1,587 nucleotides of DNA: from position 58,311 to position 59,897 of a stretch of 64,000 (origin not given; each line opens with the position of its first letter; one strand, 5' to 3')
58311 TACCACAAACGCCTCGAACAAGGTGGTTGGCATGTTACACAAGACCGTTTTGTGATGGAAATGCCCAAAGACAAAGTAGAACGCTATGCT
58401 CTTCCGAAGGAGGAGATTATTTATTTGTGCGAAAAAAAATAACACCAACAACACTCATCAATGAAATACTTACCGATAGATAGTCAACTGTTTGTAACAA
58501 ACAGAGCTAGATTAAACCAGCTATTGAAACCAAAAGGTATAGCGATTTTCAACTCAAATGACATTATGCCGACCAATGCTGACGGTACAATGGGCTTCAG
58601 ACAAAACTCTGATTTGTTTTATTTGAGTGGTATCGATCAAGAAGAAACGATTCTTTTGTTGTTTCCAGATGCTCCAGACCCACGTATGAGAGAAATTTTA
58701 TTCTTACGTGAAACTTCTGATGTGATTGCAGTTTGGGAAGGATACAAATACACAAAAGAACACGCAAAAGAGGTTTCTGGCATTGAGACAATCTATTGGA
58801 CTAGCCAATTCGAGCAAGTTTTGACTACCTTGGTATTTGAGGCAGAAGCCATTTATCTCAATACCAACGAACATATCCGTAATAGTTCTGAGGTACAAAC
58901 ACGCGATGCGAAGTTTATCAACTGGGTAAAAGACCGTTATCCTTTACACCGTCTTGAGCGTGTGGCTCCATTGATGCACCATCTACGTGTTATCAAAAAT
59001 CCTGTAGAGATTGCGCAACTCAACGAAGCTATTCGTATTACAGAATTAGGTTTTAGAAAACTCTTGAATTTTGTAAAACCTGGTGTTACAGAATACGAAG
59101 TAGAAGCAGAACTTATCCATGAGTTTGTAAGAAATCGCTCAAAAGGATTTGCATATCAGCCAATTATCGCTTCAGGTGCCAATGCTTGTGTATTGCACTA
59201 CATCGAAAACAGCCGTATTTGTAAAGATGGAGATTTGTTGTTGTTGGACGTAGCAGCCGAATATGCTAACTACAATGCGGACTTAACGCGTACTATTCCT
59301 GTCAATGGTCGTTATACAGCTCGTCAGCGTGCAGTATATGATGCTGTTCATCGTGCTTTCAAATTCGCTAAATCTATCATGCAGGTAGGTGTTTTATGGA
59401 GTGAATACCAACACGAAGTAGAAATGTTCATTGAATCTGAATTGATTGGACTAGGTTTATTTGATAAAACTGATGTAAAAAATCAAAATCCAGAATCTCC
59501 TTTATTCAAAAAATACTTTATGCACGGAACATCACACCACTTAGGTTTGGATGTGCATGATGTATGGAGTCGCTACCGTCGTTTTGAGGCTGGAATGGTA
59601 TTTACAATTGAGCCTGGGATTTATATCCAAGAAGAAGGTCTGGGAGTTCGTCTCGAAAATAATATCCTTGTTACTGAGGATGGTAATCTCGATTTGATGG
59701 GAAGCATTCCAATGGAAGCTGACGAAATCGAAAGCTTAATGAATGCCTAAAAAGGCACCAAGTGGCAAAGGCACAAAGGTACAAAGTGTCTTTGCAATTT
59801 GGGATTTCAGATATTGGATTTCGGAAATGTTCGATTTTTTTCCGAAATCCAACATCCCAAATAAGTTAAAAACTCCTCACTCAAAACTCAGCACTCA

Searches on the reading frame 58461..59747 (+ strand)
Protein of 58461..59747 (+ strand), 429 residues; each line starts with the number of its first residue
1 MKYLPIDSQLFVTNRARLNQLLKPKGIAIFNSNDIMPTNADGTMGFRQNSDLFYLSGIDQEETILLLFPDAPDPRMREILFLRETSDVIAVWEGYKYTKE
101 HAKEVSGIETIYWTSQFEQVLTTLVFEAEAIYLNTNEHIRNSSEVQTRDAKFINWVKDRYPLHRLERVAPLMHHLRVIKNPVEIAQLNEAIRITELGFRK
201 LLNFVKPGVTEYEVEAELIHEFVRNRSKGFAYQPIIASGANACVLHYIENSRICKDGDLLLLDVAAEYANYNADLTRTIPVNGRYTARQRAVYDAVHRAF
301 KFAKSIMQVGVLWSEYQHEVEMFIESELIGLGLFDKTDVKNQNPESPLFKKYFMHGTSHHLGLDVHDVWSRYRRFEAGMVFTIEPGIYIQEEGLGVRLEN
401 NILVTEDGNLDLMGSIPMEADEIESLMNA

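Call 28: find_related_loci(query=window:58461-59747:+, collection=genome_contigs, flank=10000)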
Query window:58461-59747:+ (429 aa) in genome_contigs; peptide patterns used: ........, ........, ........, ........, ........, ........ (x = any residue, [..] = any of these).
600 stretches matched a pattern (row limit reached: there are more); 582 encode a relative of the query (tblastn E <= 1e-3); the best 80 are kept; 80 distinct loci.
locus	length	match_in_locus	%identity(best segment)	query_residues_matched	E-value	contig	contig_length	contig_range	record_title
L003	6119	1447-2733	96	1-429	0e+0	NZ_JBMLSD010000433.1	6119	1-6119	MAG: Flectobacillus sp. isolate LE_464094 NODE_21009_length_6119_cov_29.527045, whole genome shotgun sequence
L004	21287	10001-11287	96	1-429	0e+0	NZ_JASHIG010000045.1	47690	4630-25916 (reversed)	Flectobacillus roseus strain LMG 24501 MS24501_ctg047, whole genome shotgun sequence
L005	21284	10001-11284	85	1-428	0e+0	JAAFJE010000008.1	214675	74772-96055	MAG: Cytophagales bacterium isolate bin30.maxbin.ball.074 WN_Cytophagales_13_scaffold_8, whole genome shotgun sequence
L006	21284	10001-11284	82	1-428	0e+0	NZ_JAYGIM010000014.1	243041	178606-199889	Arcicella lustrica strain DC25W DC25W_ctg14, whole genome shotgun sequence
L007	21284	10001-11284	81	1-428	0e+0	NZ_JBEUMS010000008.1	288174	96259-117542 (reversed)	Arcicella rosea strain DSM 21163 Ga0480232_08, whole genome shotgun sequence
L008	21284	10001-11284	81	1-428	0e+0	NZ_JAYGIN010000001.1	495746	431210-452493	Arcicella sp. LKC2W LKC2W_ctg001, whole genome shotgun sequence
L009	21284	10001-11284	81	1-428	0e+0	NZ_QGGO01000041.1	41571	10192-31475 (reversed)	Arcicella aurantiaca strain DSM 22214 LV89DRAFT_scaffold00041.41, whole genome shotgun sequence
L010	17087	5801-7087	78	1-429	0e+0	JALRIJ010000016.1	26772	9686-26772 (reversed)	MAG: Flectobacillus sp. isolate NLJ.8 NODE_16_length_26772_cov_3.899494, whole genome shotgun sequence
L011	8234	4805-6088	76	1-428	0e+0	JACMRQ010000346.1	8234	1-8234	MAG: Arcicella sp. isolate LF-bin-95 FL-bin-95-contig-k141_1532740, whole genome shotgun sequence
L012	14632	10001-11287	76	1-429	0e+0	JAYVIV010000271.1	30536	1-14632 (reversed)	MAG: Arcicella sp. isolate GL51_Up_metabinner_4 GL51_Up_metabinner_4_270, whole genome shotgun sequence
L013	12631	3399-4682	80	1-428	0e+0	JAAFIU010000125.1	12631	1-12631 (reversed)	MAG: Cytophagales bacterium isolate bin63.metabat.ball.114 WN_Cytophagales_12_scaffold_74, whole genome shotgun sequence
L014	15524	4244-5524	77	1-427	0e+0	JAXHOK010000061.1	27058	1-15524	MAG: Arcicella sp. isolate Salar_de_Ascotan_water_MAG_AWA30 contig_1024_polypolish, whole genome shotgun sequence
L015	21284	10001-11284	75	1-428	0e+0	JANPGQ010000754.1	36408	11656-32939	MAG: Cytophagales bacterium isolate VAR_69_metabat_321 VAR_69_k141_1450603, whole genome shotgun sequence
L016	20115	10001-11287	76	1-429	0e+0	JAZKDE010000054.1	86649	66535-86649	MAG: Bacteroidota bacterium isolate DC_HB_01_SPN181219-bin036_1 DCHB01SPN_B036_1_000000000054, whole genome shotgun sequ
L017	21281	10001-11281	72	1-427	0e+0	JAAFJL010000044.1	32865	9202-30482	MAG: Cytophagales bacterium isolate bin50.metabat.ball.001 WN_Cytophagales_15_scaffold_44, whole genome shotgun sequence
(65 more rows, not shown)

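Call 33: search_protein_families(library=pfam, proteins=[L004:5817-6590:-, L004:6679-7140:-, L004:7276-8052:-, L004:8143-8919:-], max_evalue=0.1)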
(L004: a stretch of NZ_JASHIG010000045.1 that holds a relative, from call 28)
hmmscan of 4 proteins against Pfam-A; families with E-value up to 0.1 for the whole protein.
L004:5817-6590:- (257 aa): 3 families
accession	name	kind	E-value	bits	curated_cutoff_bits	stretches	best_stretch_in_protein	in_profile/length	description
PF14137.11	DUF4304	-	0.0008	19.8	23.2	1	37-151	3-114/115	Domain of unknown function (DUF4304)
PF16299.10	DUF4941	-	0.023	14.4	28.8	1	159-197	7-45/265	Domain of unknown function (DUF4941)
PF11566.13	PI31_Prot_N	-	0.076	13.1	21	0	101-163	65-126/154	PI31 proteasome regulator N-terminal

L004:6679-7140:- (153 aa): 0 families

L004:7276-8052:- (258 aa): 0 families

L004:8143-8919:- (258 aa): 0 families

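Call 49: search_protein_families(library=padloc, proteins=[L004:5817-6590:-, L004:6679-7140:-, L004:7276-8052:-, L004:8143-8919:-], max_evalue=0.01)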
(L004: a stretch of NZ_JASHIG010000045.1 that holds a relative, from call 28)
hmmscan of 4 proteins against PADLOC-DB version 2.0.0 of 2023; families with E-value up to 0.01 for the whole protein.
L004:5817-6590:- (257 aa): 0 families

L004:6679-7140:- (153 aa): 0 families

L004:7276-8052:- (258 aa): 0 families

L004:8143-8919:- (258 aa): 0 families
